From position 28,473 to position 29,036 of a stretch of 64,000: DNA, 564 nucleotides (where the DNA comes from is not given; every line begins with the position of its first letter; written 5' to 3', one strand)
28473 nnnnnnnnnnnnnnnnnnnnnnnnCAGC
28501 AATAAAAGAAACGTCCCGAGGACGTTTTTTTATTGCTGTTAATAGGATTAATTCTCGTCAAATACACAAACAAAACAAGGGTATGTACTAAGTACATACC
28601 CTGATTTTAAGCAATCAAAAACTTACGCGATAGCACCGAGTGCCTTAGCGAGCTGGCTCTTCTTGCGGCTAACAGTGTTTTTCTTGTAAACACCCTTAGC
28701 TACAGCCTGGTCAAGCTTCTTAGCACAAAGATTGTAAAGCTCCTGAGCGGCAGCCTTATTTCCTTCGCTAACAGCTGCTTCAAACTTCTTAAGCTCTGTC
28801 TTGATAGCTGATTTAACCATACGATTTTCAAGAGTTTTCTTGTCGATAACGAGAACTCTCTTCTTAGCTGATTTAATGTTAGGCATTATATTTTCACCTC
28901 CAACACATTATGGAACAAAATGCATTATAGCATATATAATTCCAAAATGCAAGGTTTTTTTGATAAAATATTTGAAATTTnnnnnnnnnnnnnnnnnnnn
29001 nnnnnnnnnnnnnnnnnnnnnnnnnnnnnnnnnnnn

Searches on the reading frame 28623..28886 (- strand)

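Call 98: search_protein_families(library=pfam, proteins=[window:28623-28886:-], max_evalue=0.01)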
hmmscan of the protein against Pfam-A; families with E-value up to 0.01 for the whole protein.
window:28623-28886:- (87 aa): 2 families
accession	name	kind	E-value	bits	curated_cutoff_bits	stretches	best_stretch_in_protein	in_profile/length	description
PF01649.23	Ribosomal_S20p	-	3.4e-28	98.6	29.5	1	2-83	1-82/83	Ribosomal protein S20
PF00637.26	Clathrin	-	0.001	19.3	29.6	1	15-70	40-96/143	Region in Clathrin and VPS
